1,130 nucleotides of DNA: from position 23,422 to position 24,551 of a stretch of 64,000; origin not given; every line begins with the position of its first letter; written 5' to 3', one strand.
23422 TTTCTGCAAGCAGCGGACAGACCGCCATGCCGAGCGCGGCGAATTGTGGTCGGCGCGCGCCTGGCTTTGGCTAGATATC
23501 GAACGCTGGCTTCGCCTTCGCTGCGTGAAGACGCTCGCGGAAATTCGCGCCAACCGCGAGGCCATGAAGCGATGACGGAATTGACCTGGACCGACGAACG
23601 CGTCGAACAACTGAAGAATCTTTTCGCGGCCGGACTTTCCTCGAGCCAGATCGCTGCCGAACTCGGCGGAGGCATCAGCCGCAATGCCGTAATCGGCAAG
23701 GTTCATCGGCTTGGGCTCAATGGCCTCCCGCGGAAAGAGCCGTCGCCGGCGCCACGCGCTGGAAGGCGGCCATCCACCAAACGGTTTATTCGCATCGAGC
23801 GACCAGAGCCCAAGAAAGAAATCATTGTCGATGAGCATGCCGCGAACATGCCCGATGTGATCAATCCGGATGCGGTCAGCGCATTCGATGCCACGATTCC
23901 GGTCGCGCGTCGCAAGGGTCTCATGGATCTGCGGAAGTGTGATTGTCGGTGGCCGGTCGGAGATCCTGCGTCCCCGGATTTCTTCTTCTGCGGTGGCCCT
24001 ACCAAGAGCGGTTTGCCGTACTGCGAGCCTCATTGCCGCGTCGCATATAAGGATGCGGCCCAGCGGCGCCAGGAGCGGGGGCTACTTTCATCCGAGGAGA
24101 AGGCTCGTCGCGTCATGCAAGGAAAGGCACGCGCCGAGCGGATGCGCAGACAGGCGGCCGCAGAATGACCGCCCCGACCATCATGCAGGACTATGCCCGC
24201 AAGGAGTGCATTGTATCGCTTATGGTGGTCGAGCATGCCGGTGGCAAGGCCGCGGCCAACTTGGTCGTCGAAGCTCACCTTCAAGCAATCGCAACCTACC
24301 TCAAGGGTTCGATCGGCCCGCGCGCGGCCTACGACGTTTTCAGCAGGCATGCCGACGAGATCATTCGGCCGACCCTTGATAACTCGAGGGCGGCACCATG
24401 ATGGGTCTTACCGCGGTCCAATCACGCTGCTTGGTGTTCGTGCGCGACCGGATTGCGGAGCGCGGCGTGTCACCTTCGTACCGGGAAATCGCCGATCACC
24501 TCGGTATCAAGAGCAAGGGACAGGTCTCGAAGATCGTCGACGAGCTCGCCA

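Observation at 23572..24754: Phage copies of alphaproteobacterial cell-cycle and SOS regulators: GcrA plus a LexA DNA-binding-domain-only protein, with a CcrM-like MTase downstream (36521..37837)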

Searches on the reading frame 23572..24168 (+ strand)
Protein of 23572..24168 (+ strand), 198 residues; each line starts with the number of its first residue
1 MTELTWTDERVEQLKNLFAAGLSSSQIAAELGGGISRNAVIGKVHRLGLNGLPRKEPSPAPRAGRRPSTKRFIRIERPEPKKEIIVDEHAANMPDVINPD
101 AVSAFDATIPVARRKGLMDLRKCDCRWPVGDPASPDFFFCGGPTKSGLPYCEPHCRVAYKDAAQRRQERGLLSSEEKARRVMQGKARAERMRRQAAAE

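Call 3: search_protein_families(library=pfam, proteins=[window:23572-24168:+], max_evalue=0.01)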
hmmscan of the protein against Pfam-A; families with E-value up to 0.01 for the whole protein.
window:23572-24168:+ (198 aa): 1 family
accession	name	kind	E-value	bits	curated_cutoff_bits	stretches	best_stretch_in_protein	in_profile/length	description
PF07750.17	GcrA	-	1.9e-45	155.5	26.9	1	5-167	2-153/155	GcrA cell cycle regulator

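Call 6: search_dna_similar(query=window:23572-24168:+, collection=phages, mode=protein, max_rows=40)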
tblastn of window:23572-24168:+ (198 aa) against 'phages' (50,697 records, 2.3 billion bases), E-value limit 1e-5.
Records with a match: 29; places in all: 29; records where one place covers at least 80% of the query: 21.
Best place of each record, by identity: <60% 29.
By first word of the organism name: Caulobacter 24; Synechococcus 2; Caudoviricetes 1; Brevundimonas 1; Phaeobacter 1.
By host as written in the record: Caulobacter vibrioides CB15 7; Caulobacter vibrioides 6; Caulobacter crescentus NA1000 6; Caulobacter crescentus 4; - 1; Caulobacter crescentus CB15 1; Synechococcus sp. 1; Synechococcus sp. PCC 7002 1; and 2 more.
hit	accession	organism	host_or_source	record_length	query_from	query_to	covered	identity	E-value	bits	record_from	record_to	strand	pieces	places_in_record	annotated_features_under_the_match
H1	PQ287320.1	Caulobacter phage BL57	Caulobacter vibrioides CB15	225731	6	171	84%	32.2%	1e-11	68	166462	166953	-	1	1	hypothetical protein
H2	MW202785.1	Caudoviricetes sp.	Manatee Spring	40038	4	167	83%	32.0%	6e-10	63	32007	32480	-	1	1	hypothetical protein | N-terminal phage replisome organizer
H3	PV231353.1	Caulobacter phage RBC57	Caulobacter vibrioides CB15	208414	6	169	83%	31.6%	4e-9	61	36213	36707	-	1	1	hypothetical protein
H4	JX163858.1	Caulobacter phage phiCbK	Caulobacter crescentus CB15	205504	6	169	83%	31.1%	1e-9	63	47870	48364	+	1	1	GcrA cell cycle regulator family protein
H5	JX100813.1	Caulobacter phage phiCbK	Caulobacter vibrioides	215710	6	169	83%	31.1%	1e-9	63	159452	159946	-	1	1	putative GcrA-like cell cycle regulator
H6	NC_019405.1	Caulobacter phage phiCbK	Caulobacter vibrioides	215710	6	169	83%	31.1%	1e-9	63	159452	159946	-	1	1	putative GcrA-like cell cycle regulator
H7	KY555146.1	Caulobacter phage Ccr32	Caulobacter crescentus NA1000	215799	6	169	83%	31.1%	1e-9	63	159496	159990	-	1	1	GcrA cell cycle regulator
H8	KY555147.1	Caulobacter phage Ccr34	Caulobacter crescentus NA1000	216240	6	169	83%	31.1%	1e-9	63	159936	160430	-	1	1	GcrA cell cycle regulator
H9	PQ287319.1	Caulobacter phage S2L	Caulobacter vibrioides CB15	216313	6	169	83%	31.1%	1e-9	63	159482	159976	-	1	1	hypothetical protein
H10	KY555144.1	Caulobacter phage Ccr5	Caulobacter crescentus NA1000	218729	6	169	83%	30.6%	4e-9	61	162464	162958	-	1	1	GcrA cell cycle regulator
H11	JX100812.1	Caulobacter virus Magneto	Caulobacter crescentus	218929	6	169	83%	30.6%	4e-9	61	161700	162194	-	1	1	putative GcrA-like cell cycle regulator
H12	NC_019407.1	Caulobacter virus Magneto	Caulobacter crescentus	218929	6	169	83%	30.6%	4e-9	61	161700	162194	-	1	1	putative GcrA-like cell cycle regulator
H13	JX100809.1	Caulobacter phage CcrSwift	Caulobacter vibrioides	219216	6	169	83%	30.6%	4e-9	61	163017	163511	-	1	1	putative GcrA-like cell cycle regulator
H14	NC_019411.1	Caulobacter phage CcrSwift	Caulobacter vibrioides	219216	6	169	83%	30.6%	4e-9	61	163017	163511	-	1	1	putative GcrA-like cell cycle regulator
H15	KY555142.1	Caulobacter phage Ccr10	Caulobacter crescentus NA1000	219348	6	169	83%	30.6%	4e-9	61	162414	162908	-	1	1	GcrA cell cycle regulator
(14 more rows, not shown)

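Call 7: search_solved_structures(query=window:23572-24168:+, max_evalue=0.01, show_alignments=3)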
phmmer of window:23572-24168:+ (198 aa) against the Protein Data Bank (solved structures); distinct sequences matched with E-value up to 0.01: 3.
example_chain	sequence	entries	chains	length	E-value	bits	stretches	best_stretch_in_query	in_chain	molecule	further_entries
7ye1_G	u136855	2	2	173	2.3e-30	109.2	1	4-170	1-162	Cell cycle regulatory protein GcrA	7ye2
5yiu_A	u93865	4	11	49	6.7e-14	55.5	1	3-49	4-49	Cell cycle regulatory protein GcrA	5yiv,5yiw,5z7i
5yix_B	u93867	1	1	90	3e-10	43.6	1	117-170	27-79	Cell cycle regulatory protein GcrA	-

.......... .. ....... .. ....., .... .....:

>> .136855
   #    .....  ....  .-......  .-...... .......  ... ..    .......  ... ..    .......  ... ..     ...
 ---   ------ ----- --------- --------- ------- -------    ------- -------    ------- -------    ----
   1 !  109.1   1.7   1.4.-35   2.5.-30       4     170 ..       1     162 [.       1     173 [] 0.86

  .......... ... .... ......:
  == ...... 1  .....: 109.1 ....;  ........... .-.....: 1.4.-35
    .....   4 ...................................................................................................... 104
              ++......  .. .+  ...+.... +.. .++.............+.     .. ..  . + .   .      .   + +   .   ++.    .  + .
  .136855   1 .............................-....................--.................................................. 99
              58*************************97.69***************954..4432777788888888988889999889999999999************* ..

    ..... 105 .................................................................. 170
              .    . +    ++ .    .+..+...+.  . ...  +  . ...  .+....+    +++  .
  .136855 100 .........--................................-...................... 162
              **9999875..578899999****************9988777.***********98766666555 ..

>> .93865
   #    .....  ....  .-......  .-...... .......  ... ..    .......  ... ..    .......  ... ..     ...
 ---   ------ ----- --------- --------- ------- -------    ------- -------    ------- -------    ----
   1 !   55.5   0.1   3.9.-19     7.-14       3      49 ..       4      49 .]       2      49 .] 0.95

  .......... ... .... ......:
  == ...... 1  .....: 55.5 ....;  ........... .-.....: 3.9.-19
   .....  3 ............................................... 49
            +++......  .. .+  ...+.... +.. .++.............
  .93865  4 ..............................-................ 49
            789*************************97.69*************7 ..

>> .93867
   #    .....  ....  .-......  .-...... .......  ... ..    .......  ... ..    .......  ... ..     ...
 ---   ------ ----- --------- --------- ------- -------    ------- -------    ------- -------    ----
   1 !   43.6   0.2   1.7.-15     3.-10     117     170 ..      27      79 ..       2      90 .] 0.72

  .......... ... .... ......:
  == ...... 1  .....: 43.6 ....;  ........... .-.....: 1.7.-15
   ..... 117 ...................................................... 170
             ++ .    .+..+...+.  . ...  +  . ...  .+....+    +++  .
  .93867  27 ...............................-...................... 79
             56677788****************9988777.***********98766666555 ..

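Call 10: find_encoding_contigs(protein=window:23572-24168:+, flank=10000, max_places=6)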
Protein window:23572-24168:+ (198 aa): 4 contigs read that carry it; 2 places shown.
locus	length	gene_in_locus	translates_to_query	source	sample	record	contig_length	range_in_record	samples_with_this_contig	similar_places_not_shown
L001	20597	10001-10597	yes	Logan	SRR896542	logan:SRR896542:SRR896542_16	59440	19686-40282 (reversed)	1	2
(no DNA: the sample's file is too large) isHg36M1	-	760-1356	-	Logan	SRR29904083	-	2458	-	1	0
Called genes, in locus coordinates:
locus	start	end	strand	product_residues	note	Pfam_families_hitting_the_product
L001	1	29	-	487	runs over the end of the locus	-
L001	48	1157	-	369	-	PF12684:DUF3799 (weak)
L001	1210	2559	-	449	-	-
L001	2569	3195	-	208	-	-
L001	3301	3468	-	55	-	-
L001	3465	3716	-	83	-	-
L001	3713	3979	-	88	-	-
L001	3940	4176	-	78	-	-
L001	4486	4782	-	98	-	-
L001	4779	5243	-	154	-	-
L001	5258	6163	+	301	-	-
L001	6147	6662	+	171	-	-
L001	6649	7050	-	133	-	-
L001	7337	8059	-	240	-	PF01381:HTH_3 (weak), PF12844:HTH_19 (weak), PF00717:Peptidase_S24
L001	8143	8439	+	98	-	PF15943:YdaS_toxin (weak)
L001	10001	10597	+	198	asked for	PF07750:GcrA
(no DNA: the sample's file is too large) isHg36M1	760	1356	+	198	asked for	PF07750:GcrA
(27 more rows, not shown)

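Call 12: search_protein_families(library=phrogs, proteins=[window:23572-24168:+], max_evalue=0.001)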
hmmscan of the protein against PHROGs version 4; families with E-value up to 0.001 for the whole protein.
window:23572-24168:+ (198 aa): 3 families
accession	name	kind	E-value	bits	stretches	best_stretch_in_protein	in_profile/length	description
phrog_12262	-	unknown function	9.5e-18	65.6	1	5-169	8-173/182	-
phrog_16311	-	unknown function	1.5e-15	58.6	1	4-162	3-147/151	-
phrog_323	-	transcription regulation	1e-05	26.3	1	5-75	148-211/319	transcriptional regulator, D5-like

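Call 13: search_protein_families(library=ncbifam, proteins=[window:23572-24168:+], max_evalue=0.001)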
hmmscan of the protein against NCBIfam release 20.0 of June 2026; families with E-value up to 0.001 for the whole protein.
window:23572-24168:+ (198 aa): 1 family
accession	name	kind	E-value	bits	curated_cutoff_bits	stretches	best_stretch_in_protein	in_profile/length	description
NF050816.1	sig70cofacGcrA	equivalog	8.3e-37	127.1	280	1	5-170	2-161/173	cell cycle sigma 70 cofactor GcrA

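Call 46: find_related_loci(query=A3, collection=viral_contigs, flank=5000)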
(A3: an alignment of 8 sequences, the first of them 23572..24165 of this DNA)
Query A3 (198 aa) in viral_contigs; peptide patterns used: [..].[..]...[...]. (x = any residue, [..] = any of these).
186 stretches matched a pattern; 165 encode a relative of the query (tblastn E <= 1e-3); the best 80 are kept; 80 distinct loci.
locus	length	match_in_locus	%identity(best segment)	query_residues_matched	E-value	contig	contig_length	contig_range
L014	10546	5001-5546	55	1-186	5e-61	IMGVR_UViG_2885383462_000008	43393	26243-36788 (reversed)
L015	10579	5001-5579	50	5-197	7e-52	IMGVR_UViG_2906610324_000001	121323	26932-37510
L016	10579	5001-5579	50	5-197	1e-51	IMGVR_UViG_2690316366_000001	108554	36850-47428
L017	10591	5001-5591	43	1-197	7e-45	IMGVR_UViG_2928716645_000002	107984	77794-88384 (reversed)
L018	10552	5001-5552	44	1-190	1e-40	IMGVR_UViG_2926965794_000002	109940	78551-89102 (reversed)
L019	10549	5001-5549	43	1-190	9e-43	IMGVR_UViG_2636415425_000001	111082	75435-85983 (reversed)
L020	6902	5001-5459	46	1-169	1e-37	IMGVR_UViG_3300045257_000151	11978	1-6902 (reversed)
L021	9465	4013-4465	41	5-167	2e-34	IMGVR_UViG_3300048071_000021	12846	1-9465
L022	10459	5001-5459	43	4-162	4e-33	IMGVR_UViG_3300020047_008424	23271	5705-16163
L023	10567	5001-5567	39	4-193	3e-33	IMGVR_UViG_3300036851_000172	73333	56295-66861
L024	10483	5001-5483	45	4-167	6e-33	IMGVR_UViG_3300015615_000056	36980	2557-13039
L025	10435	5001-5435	44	6-159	5e-30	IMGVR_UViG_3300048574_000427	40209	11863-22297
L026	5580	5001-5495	41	1-169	2e-29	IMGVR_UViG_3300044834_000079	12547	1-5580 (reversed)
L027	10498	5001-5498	42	6-169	5e-29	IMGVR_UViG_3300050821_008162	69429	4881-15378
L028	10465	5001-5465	44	2-158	3e-29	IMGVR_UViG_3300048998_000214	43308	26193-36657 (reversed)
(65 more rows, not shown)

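Call 95: search_protein_families(library=padloc, proteins=[window:23572-24168:+], max_evalue=0.001)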
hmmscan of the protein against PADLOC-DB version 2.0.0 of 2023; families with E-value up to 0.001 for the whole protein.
window:23572-24168:+ (198 aa): 0 families

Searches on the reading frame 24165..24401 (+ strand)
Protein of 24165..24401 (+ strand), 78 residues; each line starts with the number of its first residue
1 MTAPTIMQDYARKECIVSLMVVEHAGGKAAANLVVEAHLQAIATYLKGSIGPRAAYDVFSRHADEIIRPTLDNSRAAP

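Call 3: search_protein_families(library=pfam, proteins=[window:24165-24401:+], max_evalue=0.01)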
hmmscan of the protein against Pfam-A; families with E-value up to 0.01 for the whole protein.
window:24165-24401:+ (78 aa): 0 families

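Call 12: search_protein_families(library=phrogs, proteins=[window:24165-24401:+], max_evalue=0.001)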
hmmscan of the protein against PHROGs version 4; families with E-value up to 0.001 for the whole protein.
window:24165-24401:+ (78 aa): 0 families

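Call 95: search_protein_families(library=padloc, proteins=[window:24165-24401:+], max_evalue=0.001)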
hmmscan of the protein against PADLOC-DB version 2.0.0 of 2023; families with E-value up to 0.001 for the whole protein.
window:24165-24401:+ (78 aa): 0 families
